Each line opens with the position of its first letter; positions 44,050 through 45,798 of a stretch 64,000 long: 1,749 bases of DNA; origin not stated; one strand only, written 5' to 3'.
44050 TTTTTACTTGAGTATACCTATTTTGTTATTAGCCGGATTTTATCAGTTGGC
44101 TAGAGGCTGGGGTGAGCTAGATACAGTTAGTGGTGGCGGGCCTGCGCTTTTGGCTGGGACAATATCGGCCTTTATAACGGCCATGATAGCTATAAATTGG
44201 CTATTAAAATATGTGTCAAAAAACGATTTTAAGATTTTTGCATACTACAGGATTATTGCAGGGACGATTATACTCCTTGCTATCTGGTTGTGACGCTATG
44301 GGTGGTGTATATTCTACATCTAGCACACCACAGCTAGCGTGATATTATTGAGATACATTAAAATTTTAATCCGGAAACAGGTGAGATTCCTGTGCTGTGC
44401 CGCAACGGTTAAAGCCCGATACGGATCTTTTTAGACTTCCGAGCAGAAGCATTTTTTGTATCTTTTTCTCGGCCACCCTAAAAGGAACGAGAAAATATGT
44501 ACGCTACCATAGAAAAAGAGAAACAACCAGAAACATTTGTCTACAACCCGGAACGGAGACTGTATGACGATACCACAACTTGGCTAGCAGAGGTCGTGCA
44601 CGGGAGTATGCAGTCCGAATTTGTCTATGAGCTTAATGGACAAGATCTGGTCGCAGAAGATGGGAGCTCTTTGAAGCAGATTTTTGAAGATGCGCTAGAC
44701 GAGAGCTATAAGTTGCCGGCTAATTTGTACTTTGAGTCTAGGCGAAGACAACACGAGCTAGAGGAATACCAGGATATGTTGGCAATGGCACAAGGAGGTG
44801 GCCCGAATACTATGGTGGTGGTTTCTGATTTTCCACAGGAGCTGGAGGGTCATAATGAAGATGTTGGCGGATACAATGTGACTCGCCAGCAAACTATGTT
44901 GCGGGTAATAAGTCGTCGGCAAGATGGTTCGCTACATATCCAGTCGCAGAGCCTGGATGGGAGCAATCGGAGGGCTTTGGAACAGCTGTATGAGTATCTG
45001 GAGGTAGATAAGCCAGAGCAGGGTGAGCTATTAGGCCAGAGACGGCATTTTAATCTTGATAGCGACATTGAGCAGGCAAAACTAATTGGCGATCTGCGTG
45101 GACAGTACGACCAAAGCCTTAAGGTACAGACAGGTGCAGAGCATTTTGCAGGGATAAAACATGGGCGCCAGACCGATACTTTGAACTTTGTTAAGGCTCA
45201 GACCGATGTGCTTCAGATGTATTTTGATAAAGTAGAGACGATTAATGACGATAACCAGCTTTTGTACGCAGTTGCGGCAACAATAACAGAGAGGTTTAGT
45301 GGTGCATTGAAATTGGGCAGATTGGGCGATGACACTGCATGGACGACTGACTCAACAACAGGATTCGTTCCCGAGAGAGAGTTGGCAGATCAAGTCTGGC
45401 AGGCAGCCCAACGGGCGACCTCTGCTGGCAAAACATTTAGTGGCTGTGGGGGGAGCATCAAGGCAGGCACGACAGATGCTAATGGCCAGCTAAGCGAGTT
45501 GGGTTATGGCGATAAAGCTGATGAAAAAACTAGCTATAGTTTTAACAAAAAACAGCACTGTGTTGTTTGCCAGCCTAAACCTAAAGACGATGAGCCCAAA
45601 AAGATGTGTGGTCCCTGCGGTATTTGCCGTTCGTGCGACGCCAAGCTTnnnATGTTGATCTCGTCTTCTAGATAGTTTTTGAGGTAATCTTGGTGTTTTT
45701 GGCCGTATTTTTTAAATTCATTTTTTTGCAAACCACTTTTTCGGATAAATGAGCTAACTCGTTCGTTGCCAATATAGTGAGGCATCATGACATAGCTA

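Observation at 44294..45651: Compact cobalamin-riboswitch-like RNA controlling an unassignable 384-aa zinc-ribbon protein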

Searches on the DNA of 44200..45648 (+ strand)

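Call 4: search_rna_families(source=window, start=44200, end=44600, threshold=evalue, max_evalue=10, show_alignments=4)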
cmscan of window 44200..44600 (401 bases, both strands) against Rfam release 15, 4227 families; matches with E-value up to 10: 3.
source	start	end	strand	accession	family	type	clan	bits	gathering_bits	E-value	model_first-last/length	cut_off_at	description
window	44355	44433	+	RF01689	AdoCbl-II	Cis-reg; riboswitch;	CL00101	40.5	36.5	2.1e-08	1-81/81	no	AdoCbl-II (Cobalamin/B12) riboswitch aptamer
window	44264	44395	+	RF02913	pemK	Cis-reg;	-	15.3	34.8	2.5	1-61/61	no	pemK RNA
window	44277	44326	-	RF00320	snoZ185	Gene; snRNA; snoRNA; CD-box;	-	13.6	50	6.7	1-86/86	no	Small nucleolar RNA Z185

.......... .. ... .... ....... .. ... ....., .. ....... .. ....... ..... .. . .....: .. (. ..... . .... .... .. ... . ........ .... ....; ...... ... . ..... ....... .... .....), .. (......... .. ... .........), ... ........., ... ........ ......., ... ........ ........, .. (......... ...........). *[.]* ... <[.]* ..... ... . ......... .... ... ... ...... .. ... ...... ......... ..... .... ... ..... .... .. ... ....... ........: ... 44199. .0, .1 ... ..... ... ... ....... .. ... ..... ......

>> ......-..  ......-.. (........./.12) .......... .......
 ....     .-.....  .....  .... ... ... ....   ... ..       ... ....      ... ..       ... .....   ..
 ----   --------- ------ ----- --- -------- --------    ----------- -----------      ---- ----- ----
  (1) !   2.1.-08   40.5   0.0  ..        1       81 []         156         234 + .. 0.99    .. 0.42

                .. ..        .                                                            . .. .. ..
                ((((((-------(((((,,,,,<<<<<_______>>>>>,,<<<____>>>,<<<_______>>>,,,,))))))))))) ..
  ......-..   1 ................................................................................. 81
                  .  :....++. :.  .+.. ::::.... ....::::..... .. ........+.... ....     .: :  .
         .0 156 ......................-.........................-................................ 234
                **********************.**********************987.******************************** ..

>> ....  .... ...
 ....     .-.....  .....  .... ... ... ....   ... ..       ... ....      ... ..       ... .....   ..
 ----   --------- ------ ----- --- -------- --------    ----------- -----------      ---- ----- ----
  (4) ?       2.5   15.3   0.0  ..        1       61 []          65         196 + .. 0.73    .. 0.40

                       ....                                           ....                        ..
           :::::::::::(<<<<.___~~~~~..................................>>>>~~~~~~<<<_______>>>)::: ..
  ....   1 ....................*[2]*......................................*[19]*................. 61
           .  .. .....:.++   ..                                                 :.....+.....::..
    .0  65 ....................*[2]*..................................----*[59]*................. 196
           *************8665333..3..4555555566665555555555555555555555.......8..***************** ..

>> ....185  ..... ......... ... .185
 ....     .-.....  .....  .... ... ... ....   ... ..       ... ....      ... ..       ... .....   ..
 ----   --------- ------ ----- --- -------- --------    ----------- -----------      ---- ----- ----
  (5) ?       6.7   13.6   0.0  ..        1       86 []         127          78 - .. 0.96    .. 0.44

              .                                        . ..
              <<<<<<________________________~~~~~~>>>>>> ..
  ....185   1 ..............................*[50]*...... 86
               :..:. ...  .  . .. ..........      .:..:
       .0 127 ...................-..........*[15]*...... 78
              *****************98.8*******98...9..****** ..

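Call 16: search_rna_families(sources=[L001, L002, L003, L004, L005, L006, L007, L008, L009, L010, L011, L012, L013, L014, L015, L016], threshold=gathering)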
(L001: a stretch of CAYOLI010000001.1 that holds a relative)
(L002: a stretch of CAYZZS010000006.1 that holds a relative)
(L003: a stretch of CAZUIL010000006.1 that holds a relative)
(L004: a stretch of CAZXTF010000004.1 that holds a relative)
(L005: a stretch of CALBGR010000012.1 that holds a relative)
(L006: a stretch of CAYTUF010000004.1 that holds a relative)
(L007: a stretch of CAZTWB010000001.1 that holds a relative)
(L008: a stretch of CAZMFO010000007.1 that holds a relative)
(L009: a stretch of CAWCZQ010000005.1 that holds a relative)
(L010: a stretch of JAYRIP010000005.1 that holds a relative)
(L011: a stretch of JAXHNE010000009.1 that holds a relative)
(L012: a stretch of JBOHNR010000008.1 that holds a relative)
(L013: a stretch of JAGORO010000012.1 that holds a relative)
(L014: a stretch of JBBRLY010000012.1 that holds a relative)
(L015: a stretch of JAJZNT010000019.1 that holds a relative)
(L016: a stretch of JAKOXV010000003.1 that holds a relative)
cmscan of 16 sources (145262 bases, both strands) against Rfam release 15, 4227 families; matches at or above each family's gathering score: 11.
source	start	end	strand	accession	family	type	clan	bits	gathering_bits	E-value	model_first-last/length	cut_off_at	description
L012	3784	3861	+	RF01689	AdoCbl-II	Cis-reg; riboswitch;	CL00101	46.2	36.5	1.3e-07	1-81/81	no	AdoCbl-II (Cobalamin/B12) riboswitch aptamer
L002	3754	3901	+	RF00174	Cobalamin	Cis-reg; riboswitch;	CL00101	41.9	31.5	8.2e-07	1-189/189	no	Cobalamin riboswitch aptamer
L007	3854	3926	+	RF01689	AdoCbl-II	Cis-reg; riboswitch;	CL00101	40.6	36.5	7e-06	1-81/81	no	AdoCbl-II (Cobalamin/B12) riboswitch aptamer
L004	3861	3935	+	RF01689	AdoCbl-II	Cis-reg; riboswitch;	CL00101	40.2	36.5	9.1e-06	1-81/81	no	AdoCbl-II (Cobalamin/B12) riboswitch aptamer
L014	3786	3862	+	RF01689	AdoCbl-II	Cis-reg; riboswitch;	CL00101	40.2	36.5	9.6e-06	1-81/81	no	AdoCbl-II (Cobalamin/B12) riboswitch aptamer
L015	3744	3877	+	RF00174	Cobalamin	Cis-reg; riboswitch;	CL00101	39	31.5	5.5e-06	1-189/189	no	Cobalamin riboswitch aptamer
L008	3825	3902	+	RF01689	AdoCbl-II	Cis-reg; riboswitch;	CL00101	38.8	36.5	2.6e-05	1-81/81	no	AdoCbl-II (Cobalamin/B12) riboswitch aptamer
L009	3760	3881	+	RF00174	Cobalamin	Cis-reg; riboswitch;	CL00101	38.7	31.5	6.5e-06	1-189/189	no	Cobalamin riboswitch aptamer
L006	3875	3934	+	RF01689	AdoCbl-II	Cis-reg; riboswitch;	CL00101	38.5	36.5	3.1e-05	1-81/81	no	AdoCbl-II (Cobalamin/B12) riboswitch aptamer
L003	3743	3936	+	RF00174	Cobalamin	Cis-reg; riboswitch;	CL00101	36.4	31.5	3e-05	1-189/189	no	Cobalamin riboswitch aptamer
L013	3776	3905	+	RF00174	Cobalamin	Cis-reg; riboswitch;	CL00101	36.4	31.5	3e-05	1-189/189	no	Cobalamin riboswitch aptamer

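Call 17: search_rna_families(sources=[L017, L018, L019, L020, L021, L022, L023, L024, L025, L026, L027, L028, L029, L030, L031, L032, L033, L034], threshold=gathering)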
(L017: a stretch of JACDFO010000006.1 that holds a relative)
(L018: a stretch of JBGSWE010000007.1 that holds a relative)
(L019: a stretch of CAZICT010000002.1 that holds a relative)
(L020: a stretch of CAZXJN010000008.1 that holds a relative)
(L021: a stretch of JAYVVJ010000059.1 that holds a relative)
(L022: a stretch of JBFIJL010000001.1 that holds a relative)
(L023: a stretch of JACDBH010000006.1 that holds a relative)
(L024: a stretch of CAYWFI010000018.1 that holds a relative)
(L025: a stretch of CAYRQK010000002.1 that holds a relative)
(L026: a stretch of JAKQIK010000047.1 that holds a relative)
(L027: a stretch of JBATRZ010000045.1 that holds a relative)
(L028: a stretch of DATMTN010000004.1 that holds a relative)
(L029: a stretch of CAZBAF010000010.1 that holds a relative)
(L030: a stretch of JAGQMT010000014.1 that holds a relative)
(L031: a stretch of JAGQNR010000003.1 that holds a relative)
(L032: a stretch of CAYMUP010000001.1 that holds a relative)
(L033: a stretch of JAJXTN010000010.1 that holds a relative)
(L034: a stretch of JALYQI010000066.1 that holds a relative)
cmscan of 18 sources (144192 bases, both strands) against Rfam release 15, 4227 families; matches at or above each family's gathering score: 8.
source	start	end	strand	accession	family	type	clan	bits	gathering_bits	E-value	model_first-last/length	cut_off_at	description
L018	3799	3875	+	RF01689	AdoCbl-II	Cis-reg; riboswitch;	CL00101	42.5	36.5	1.8e-06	1-81/81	no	AdoCbl-II (Cobalamin/B12) riboswitch aptamer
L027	725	802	+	RF01689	AdoCbl-II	Cis-reg; riboswitch;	CL00101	41.5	36.5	3.6e-06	1-81/81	no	AdoCbl-II (Cobalamin/B12) riboswitch aptamer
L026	3832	3908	+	RF01689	AdoCbl-II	Cis-reg; riboswitch;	CL00101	39.8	36.5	1.3e-05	1-81/81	no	AdoCbl-II (Cobalamin/B12) riboswitch aptamer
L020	3807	3885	+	RF01689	AdoCbl-II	Cis-reg; riboswitch;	CL00101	37.3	36.5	7.1e-05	1-81/81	no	AdoCbl-II (Cobalamin/B12) riboswitch aptamer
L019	3817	3890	+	RF01689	AdoCbl-II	Cis-reg; riboswitch;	CL00101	36.7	36.5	0.00011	1-81/81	no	AdoCbl-II (Cobalamin/B12) riboswitch aptamer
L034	3771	3902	+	RF00174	Cobalamin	Cis-reg; riboswitch;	CL00101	35.5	31.5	5.3e-05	1-189/189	no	Cobalamin riboswitch aptamer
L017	3330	3466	+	RF00174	Cobalamin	Cis-reg; riboswitch;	CL00101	33.5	31.5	0.0002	1-189/189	no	Cobalamin riboswitch aptamer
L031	3784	3916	+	RF00174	Cobalamin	Cis-reg; riboswitch;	CL00101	33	31.5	0.00027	1-189/189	no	Cobalamin riboswitch aptamer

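Call 18: search_rna_families(sources=[L035, L036, L037, L038, L039, L040, L041, L042, L043, L044, L045, L046, L047, L048, L049], threshold=gathering)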
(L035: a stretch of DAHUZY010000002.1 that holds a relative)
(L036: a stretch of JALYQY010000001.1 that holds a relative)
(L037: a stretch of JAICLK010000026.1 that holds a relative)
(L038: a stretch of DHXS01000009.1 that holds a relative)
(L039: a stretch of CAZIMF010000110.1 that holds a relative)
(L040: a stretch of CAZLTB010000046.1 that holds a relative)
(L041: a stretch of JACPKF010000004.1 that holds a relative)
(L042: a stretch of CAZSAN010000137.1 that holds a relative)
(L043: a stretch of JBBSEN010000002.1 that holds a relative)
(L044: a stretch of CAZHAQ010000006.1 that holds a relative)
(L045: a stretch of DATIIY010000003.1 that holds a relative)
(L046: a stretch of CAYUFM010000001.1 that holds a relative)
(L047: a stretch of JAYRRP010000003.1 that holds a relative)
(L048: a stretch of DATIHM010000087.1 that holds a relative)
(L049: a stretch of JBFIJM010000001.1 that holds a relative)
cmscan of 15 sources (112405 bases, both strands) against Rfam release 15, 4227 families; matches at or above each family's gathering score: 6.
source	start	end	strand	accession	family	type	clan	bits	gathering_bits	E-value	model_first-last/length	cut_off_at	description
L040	1523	1599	+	RF01689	AdoCbl-II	Cis-reg; riboswitch;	CL00101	50.1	36.5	6.3e-09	1-81/81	no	AdoCbl-II (Cobalamin/B12) riboswitch aptamer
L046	3823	3899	+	RF01689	AdoCbl-II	Cis-reg; riboswitch;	CL00101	43.2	36.5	8.6e-07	1-81/81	no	AdoCbl-II (Cobalamin/B12) riboswitch aptamer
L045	3803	3879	+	RF01689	AdoCbl-II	Cis-reg; riboswitch;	CL00101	41.3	36.5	3.2e-06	1-81/81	no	AdoCbl-II (Cobalamin/B12) riboswitch aptamer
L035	3751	3883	+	RF00174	Cobalamin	Cis-reg; riboswitch;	CL00101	41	31.5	1.1e-06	1-189/189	no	Cobalamin riboswitch aptamer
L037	3605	3733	+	RF00174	Cobalamin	Cis-reg; riboswitch;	CL00101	34.7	31.5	7e-05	1-189/189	no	Cobalamin riboswitch aptamer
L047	3737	3896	+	RF00174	Cobalamin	Cis-reg; riboswitch;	CL00101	34.5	31.5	8.2e-05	1-189/189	no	Cobalamin riboswitch aptamer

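Call 33: build_rna_model(alignment_id=A2, structure=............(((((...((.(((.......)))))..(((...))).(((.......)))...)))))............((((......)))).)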
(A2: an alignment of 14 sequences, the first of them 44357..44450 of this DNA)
Model R1 built from alignment A2 (14 sequences, 98 columns); structure: as given.
model positions 92; base pairs 20; branch points 3; effective number of sequences 1.42; information 0.62 bits per position. Calibrated on 0.2 Mb of random sequence (short: E-values are rough).
structure used (alignment columns):
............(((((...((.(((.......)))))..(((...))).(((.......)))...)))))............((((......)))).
